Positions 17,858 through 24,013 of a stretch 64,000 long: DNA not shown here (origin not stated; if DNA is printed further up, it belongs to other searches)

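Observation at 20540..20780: Origin-like island embedded in-frame in the linker of the giant replication gene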

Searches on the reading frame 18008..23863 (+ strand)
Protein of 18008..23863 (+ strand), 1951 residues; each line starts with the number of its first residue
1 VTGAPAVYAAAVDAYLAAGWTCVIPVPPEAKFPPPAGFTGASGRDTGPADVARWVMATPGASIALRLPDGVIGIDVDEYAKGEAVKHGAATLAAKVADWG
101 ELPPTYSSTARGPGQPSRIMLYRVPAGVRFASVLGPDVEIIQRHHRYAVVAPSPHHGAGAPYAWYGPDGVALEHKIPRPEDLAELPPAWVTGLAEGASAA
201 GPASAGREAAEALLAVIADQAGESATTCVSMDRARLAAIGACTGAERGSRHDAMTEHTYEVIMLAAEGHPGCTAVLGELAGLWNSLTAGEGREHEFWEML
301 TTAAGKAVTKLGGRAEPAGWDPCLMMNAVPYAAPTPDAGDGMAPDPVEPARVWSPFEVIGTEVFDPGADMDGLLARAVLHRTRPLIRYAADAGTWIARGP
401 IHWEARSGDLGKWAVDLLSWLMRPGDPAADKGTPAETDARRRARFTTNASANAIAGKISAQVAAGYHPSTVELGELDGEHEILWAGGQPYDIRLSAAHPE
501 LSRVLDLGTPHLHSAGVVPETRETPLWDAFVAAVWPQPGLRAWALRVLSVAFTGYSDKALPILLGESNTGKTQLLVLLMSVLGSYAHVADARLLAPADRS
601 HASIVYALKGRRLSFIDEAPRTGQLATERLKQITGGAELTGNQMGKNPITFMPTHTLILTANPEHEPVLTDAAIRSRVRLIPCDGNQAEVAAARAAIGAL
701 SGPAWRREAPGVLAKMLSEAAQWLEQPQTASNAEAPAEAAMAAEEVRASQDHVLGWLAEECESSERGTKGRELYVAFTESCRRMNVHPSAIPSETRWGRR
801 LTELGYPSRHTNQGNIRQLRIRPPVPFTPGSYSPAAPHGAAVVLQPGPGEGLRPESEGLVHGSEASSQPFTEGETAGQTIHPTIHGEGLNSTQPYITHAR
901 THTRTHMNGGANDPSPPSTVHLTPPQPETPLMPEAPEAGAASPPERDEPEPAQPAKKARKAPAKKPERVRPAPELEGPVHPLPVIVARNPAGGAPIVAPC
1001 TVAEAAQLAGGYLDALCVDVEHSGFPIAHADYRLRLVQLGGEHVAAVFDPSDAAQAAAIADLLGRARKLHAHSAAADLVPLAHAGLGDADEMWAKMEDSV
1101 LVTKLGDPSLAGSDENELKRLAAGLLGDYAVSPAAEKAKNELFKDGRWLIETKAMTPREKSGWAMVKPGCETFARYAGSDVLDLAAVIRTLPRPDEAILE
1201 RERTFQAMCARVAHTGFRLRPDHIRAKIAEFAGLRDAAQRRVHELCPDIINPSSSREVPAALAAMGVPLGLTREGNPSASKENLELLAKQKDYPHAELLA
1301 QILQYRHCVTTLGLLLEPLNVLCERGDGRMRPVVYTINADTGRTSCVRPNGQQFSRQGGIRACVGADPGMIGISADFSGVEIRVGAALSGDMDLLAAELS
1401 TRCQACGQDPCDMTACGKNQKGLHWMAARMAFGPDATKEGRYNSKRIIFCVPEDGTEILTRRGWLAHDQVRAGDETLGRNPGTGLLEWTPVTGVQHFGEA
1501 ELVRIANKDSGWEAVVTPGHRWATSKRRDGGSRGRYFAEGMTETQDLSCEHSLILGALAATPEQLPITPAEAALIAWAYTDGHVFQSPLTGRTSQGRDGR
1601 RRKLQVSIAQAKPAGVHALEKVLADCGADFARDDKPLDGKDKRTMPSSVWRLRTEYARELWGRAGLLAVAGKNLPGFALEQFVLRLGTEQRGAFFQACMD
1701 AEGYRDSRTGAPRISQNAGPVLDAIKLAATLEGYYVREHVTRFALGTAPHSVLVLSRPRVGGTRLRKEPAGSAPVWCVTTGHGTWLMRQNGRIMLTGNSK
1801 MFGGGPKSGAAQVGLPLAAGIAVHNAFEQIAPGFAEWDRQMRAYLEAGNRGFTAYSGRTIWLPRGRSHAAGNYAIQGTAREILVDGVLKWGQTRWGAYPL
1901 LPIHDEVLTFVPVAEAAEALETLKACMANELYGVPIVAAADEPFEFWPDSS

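Call 7: search_protein_families(library=pfam, proteins=[window:18008-23863:+], max_evalue=0.01)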
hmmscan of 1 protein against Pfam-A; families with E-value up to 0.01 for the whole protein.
window:18008-23863:+ (1951 aa): 3 families
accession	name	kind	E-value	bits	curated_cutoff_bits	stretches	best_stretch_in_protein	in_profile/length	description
PF00476.26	DNA_pol_A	-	7e-23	81.6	34.3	2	1230-1450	10-216/381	DNA polymerase family A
PF09250.16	Prim-Pol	-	5.8e-20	72.8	22.8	1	14-187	3-157/158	Bifunctional DNA primase/polymerase, N-terminal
PF19263.5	DUF5906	-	6.1e-08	33.8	27.6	1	563-666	1-104/114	Family of unknown function (DUF5906)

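Call 15: find_homologous_proteins(query=window:18008-23863:+)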
Query window:18008-23863:+ (1951 aa): 248 proteins with E <= 0.001 among 8000 candidates; the best 120 are listed.
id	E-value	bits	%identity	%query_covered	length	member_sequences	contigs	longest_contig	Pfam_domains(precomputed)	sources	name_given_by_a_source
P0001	0.0e+0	4475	100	100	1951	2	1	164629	PF19263.6,PF09250.17,PF00476.27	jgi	-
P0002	0.0e+0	2870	62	70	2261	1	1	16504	PF19263.6,PF09250.17,PF00476.27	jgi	jgi:hypothetical protein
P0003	0.0e+0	2211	64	74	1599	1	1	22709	PF19263.6,PF00476.27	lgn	-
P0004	0.0e+0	2209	66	74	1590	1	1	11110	PF19263.6,PF00476.27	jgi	jgi:hypothetical protein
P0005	0.0e+0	2192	65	74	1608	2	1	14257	PF19263.6,PF00476.27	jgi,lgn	jgi:phage/plasmid-associated DNA primase/DNA polymerase I-like protein with 3'-5' exonuclease and po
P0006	0.0e+0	2190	64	74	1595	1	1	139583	PF19263.6,PF09250.17,PF00476.27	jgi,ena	-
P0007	0.0e+0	2171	64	74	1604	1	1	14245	PF19263.6,PF00476.27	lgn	-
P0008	0.0e+0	2166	62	69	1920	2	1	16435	PF19263.6,PF09250.17,PF00476.27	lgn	-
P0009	0.0e+0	2150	63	74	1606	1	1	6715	PF19263.6,PF00476.27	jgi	jgi:P4 family phage/plasmid primase-like protien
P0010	0.0e+0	2138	62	74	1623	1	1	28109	PF19263.6,PF00476.27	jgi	jgi:P4 family phage/plasmid primase-like protien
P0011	0.0e+0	2088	61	74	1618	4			PF19263.6,PF00476.27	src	-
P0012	0.0e+0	2075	62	74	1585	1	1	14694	PF19263.6,PF00476.27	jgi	jgi:P4 family phage/plasmid primase-like protien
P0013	0.0e+0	2049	60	74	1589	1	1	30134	PF19263.6,PF00476.27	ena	-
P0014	0.0e+0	2015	59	74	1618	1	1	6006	PF19263.6,PF09250.17,PF00476.27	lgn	-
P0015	0.0e+0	1835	55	69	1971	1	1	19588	PF09250.17,PF00476.27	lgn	-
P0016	0.0e+0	1754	57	74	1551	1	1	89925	PF01612.27,PF19263.6,PF00476.27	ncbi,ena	-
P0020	0.0e+0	1581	52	74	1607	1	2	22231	PF19263.6,PF00476.27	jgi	jgi:P4 family phage/plasmid primase-like protien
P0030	0.0e+0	1403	55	44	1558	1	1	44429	PF01612.27,PF19263.6,PF09250.17,PF00476.27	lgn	-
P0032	0.0e+0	1392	48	74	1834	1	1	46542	PF01612.27,PF19263.6,PF09250.17,PF00476.27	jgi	jgi:DNA polymerase I-like protein with 3'-5' exonuclease and polymerase domains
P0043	0.0e+0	1369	48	74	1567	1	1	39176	PF19263.6,PF09250.17,PF00476.27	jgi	jgi:P4 family phage/plasmid primase-like protien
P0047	0.0e+0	1364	53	42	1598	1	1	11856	PF19263.6,PF09250.17,PF00476.27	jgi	jgi:P4 family phage/plasmid primase-like protien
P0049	0.0e+0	1362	48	74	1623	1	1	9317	PF19263.6,PF09250.17,PF00476.27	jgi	jgi:P4 family phage/plasmid primase-like protien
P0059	0.0e+0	1358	53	44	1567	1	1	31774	PF19263.6,PF09250.17,PF00476.27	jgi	jgi:P4 family phage/plasmid primase-like protien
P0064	0.0e+0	1349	48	74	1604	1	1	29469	PF19263.6,PF09250.17,PF00476.27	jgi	jgi:P4 family phage/plasmid primase-like protien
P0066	0.0e+0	1348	49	74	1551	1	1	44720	PF01612.27,PF09250.17,PF00476.27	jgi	jgi:DNA polymerase I-like protein with 3'-5' exonuclease and polymerase domains/phage/plasmid-associ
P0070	0.0e+0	1345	47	74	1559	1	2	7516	PF01612.27,PF19263.6,PF09250.17,PF00476.27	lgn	-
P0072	0.0e+0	1341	48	49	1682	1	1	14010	PF01612.27,PF19263.6,PF00476.27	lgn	-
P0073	0.0e+0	1340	47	74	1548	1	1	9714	PF19263.6,PF09250.17,PF00476.27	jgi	jgi:P4 family phage/plasmid primase-like protien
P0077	0.0e+0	1338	47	74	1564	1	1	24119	PF01612.27,PF19263.6,PF09250.17,PF00476.27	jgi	-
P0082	0.0e+0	1333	47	69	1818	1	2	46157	PF01612.27,PF19263.6,PF13392.13,PF00476.27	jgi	jgi:DNA polymerase I-like protein with 3'-5' exonuclease and polymerase domains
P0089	0.0e+0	1322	46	74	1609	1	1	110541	PF19263.6,PF09250.17,PF00476.27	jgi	jgi:P4 family phage/plasmid primase-like protien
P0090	0.0e+0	1321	48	74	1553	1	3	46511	PF01612.27,PF00476.27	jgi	jgi:DNA polymerase I-like protein with 3'-5' exonuclease and polymerase domains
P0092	0.0e+0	1320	47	74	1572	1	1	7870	PF01612.27,PF19263.6,PF09250.17,PF00476.27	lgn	-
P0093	0.0e+0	1319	47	74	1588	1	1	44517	PF01612.27,PF00476.27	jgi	jgi:DNA polymerase I-like protein with 3'-5' exonuclease and polymerase domains/phage/plasmid-associ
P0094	0.0e+0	1319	47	74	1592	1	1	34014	PF19263.6,PF09250.17,PF08706.17,PF00476.27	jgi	jgi:P4 family phage/plasmid primase-like protien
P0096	0.0e+0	1317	47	74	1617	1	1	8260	PF01612.27,PF19263.6,PF09250.17,PF00476.27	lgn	-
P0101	0.0e+0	1312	47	74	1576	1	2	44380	PF01612.27,PF19263.6,PF09250.17,PF00476.27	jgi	jgi:P4 family phage/plasmid primase-like protien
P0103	0.0e+0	1309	47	74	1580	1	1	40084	PF01612.27,PF19263.6,PF09250.17,PF00476.27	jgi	jgi:P4 family phage/plasmid primase-like protien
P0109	0.0e+0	1305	47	74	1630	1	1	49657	PF19263.6,PF09250.17,PF00476.27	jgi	jgi:P4 family phage/plasmid primase-like protien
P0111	0.0e+0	1304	46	74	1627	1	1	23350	PF01612.27,PF19263.6,PF09250.17,PF00476.27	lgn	-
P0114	0.0e+0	1304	46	74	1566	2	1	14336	PF01612.27,PF19263.6,PF09250.17,PF08706.17,PF00476.27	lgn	-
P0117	0.0e+0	1300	47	74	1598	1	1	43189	PF19263.6,PF09250.17,PF00476.27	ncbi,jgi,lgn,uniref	ncbi:MAG TPA: DNA polymerase [Mycobacterium sp.]|jgi:P4 family phage/plasmid primase-like protien|un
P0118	0.0e+0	1300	47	74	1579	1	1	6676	PF01612.27,PF09250.17,PF00476.27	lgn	-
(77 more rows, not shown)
